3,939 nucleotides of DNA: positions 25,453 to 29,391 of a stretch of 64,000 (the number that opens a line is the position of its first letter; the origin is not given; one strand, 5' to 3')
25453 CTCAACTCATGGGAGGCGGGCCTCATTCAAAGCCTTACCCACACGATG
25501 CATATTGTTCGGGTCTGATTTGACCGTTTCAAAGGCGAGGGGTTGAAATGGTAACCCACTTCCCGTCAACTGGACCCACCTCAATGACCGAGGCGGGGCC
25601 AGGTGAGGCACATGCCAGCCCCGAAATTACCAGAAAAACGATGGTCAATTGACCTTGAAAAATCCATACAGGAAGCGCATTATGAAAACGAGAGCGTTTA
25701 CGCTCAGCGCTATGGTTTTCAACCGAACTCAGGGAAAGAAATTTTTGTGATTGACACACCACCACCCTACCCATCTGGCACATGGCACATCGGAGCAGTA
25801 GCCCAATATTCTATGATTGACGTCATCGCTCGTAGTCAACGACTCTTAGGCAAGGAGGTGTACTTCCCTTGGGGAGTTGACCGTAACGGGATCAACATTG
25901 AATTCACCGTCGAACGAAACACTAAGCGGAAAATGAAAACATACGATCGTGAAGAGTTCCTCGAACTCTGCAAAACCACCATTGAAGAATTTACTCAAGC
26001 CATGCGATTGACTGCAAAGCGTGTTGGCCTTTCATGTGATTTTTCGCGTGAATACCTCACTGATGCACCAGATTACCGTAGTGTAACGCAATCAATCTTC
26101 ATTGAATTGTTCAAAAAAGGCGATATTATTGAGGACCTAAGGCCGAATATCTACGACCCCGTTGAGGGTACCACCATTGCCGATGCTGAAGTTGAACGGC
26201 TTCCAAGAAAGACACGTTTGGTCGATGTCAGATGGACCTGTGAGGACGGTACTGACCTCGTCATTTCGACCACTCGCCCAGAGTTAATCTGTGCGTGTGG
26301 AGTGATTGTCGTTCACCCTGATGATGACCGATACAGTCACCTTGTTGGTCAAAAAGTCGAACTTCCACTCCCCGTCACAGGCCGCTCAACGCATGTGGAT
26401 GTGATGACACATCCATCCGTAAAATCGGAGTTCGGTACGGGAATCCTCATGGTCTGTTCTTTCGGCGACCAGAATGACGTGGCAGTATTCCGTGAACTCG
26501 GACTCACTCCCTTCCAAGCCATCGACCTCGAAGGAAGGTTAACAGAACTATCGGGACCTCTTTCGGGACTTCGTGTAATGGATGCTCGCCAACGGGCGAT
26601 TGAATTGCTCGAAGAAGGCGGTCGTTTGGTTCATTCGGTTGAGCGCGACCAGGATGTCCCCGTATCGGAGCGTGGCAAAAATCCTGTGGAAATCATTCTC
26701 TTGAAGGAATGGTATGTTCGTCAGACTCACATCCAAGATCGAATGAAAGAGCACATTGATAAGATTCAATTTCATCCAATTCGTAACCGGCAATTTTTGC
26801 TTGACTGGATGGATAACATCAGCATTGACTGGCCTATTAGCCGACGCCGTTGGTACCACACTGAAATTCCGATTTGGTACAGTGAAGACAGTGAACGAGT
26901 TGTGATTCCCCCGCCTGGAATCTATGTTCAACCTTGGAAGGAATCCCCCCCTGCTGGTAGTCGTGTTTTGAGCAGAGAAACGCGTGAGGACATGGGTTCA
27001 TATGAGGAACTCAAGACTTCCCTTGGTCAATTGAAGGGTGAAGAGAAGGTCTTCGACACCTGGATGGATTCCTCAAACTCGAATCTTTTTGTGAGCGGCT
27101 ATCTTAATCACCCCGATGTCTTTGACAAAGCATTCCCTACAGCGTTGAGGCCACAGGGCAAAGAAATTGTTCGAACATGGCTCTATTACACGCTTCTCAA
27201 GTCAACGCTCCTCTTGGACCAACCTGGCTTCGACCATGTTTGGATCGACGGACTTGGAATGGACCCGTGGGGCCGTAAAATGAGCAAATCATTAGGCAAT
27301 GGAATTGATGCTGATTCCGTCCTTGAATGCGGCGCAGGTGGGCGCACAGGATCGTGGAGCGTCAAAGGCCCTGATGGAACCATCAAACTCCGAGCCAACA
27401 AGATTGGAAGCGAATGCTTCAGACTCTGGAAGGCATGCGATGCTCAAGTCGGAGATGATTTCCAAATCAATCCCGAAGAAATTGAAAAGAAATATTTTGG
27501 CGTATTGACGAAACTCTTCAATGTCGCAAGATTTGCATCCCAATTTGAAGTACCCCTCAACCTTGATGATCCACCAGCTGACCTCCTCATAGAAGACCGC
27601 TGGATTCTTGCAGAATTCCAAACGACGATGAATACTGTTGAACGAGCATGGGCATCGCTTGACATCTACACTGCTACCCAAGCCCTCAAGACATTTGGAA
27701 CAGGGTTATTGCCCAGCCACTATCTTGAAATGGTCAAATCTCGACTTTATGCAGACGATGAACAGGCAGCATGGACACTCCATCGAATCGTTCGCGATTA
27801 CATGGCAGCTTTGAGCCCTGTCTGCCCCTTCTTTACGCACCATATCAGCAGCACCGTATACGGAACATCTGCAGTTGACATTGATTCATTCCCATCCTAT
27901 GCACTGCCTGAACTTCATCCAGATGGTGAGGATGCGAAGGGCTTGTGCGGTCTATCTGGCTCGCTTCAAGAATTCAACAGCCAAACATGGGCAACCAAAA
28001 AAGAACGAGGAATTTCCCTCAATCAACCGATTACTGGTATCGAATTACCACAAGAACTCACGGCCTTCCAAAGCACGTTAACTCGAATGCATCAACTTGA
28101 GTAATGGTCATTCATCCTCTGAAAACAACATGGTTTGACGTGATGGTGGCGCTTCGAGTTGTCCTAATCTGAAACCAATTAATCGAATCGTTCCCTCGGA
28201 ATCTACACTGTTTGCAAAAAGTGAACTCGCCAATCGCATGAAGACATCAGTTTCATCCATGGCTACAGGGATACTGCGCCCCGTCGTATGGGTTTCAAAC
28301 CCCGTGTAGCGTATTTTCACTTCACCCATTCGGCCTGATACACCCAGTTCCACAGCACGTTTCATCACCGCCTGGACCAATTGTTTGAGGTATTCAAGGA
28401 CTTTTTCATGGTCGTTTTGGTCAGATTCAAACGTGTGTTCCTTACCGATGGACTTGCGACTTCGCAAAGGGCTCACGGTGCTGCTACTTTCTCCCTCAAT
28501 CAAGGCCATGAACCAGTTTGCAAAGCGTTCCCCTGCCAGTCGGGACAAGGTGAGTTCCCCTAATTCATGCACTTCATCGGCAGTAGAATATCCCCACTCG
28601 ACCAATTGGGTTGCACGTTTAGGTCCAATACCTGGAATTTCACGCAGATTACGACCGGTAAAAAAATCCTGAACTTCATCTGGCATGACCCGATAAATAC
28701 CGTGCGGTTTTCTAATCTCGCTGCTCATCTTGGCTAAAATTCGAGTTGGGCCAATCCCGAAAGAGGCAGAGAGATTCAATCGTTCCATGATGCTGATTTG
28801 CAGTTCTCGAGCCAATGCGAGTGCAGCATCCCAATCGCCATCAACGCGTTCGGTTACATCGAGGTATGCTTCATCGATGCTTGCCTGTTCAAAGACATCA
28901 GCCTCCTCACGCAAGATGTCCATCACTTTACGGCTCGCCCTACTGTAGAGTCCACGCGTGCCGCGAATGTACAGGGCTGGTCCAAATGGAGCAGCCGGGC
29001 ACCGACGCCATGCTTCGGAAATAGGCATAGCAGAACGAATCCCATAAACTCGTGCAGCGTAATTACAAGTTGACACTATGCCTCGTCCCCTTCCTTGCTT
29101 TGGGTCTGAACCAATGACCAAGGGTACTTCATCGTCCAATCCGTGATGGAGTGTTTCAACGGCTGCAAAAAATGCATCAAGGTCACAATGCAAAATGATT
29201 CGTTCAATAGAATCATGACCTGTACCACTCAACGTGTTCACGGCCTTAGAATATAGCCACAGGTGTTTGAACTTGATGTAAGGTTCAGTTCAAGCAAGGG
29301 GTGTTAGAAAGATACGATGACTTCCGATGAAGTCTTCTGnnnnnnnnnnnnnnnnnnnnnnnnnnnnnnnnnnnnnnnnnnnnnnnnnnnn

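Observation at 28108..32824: Candidate archaeal damage-tolerance (mutasome-like) module: DinB + P-loop-dead RadB paralog + exonuclease-dead PolB + coupled small ORF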

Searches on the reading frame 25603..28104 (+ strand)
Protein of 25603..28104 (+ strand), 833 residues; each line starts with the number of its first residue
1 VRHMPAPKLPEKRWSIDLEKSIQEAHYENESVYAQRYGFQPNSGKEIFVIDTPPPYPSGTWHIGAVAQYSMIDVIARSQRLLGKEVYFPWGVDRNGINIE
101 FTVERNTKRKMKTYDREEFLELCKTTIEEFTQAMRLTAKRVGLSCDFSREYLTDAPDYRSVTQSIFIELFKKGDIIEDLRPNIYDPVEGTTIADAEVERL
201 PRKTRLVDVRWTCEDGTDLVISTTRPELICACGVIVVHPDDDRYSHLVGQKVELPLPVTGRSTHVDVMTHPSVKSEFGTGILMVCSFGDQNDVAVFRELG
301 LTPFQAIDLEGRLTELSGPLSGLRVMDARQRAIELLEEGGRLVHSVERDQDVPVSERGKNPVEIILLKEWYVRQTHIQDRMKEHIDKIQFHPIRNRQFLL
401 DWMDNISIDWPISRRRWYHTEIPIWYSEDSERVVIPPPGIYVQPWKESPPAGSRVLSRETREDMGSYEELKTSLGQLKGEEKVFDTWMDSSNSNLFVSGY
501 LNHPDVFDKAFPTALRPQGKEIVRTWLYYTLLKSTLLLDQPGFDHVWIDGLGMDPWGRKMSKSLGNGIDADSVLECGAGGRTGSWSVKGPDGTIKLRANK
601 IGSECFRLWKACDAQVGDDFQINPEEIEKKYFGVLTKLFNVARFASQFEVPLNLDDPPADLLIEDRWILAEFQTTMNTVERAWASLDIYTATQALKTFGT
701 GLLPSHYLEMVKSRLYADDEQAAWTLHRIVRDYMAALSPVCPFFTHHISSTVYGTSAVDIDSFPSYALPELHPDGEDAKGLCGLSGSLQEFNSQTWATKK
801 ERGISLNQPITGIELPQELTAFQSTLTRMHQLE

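Call 3: search_protein_families(library=pfam, proteins=[window:25603-28104:+], max_evalue=0.1)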
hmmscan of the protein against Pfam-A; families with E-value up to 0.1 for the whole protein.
window:25603-28104:+ (833 aa): 3 families
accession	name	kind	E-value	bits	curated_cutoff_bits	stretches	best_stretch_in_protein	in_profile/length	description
PF00133.28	tRNA-synt_1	-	2.2e-74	251.1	22.7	1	40-622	17-413/414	tRNA synthetases class I (I, L, M and V)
PF08264.19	Anticodon_1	-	4.7e-18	65.9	25.1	1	665-808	1-142/148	Anticodon-binding domain of tRNA ligase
PF09334.17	tRNA-synt_1g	-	6.5e-16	58.5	20.1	1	49-198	2-136/391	tRNA synthetases class I (M)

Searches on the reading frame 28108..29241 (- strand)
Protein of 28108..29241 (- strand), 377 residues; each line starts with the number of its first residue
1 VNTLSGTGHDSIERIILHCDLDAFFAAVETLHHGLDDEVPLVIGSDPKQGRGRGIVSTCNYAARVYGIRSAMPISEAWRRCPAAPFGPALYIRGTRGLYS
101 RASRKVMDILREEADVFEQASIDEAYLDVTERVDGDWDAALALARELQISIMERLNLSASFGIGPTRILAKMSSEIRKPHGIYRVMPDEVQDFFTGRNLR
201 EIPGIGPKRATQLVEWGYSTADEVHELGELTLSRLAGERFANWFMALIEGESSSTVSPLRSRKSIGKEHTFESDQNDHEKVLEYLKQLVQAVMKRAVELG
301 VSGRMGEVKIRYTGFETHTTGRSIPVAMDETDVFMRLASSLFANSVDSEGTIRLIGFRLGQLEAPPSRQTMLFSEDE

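Call 3: search_protein_families(library=pfam, proteins=[window:28108-29241:-], max_evalue=0.1)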
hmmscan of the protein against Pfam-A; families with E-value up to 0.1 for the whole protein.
window:28108-29241:- (377 aa): 8 families
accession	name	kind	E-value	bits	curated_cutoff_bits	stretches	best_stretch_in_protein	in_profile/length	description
PF00817.25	IMS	-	4.1e-37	127.8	23.2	1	19-175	1-148/148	impB/mucB/samB family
PF11799.13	IMS_C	-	1.7e-20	73.9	20.7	1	262-370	1-107/109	impB/mucB/samB family C-terminal domain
PF14520.12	HHH_5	-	5.5e-07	30.4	27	1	198-237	3-42/57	Helix-hairpin-helix domain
PF11798.14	IMS_HHH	-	0.00011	22.7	24.4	1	187-217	1-31/32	IMS family HHH motif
PF02961.22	SAM_BAF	-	0.0002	22.2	25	1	197-249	18-68/88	Barrier to autointegration factor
PF10391.15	DNA_pol_lambd_f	-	0.00047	20.4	29.8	1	199-233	3-37/51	Fingers domain of DNA polymerase lambda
PF11731.14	Cdd1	-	0.0082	16.8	25.5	1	198-226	7-35/86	Pathogenicity locus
PF00633.29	HHH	-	0.086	13.2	24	0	199-214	13-28/30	Helix-hairpin-helix motif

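Call 4: search_protein_families(library=ncbifam, proteins=[window:28108-29241:-], max_evalue=0.1)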
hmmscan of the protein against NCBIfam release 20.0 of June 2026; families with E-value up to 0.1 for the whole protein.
window:28108-29241:- (377 aa): 12 families
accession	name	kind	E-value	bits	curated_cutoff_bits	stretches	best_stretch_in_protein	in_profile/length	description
NF002677.0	PRK02406.1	equivalog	2.4e-78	263.8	256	1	13-366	5-347/357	DNA polymerase IV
NF002882.0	PRK03348.1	equivalog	1.8e-75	254.5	389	1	13-376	4-356/461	DNA polymerase IV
NF002883.0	PRK03352.1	equivalog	5.6e-61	206.7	330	1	13-360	4-340/347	DNA polymerase IV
NF002492.0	PRK01810.1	equivalog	3.2e-60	204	399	1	12-362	8-349/412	DNA polymerase IV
NF002751.0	PRK02794.1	equivalog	6.9e-60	203.1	371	1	15-364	39-376/425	DNA polymerase IV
NF010731.0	PRK14133.1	equivalog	2.1e-59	201.5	362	1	13-372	2-346/352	DNA polymerase IV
NF003015.0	PRK03858.1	subfamily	2.9e-55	188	367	1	15-372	8-353/399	DNA polymerase IV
NF002292.0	PRK01216.1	equivalog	1.7e-49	168.8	339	1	15-362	2-339/351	DNA polymerase IV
NF002848.0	PRK03103.1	subfamily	1.6e-45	155.3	381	1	13-376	3-364/410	DNA polymerase IV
NF002955.0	PRK03609.1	subfamily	6e-11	41.9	431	1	18-179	4-155/422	translesion error-prone DNA polymerase V subunit UmuC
NF002654.0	PRK02362.1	equivalog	0.0084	14.4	887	1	199-270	654-725/739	ATP-dependent DNA helicase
TIGR01259.1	comE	subfamily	0.069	13.1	152.35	0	197-216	68-87/120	comEA protein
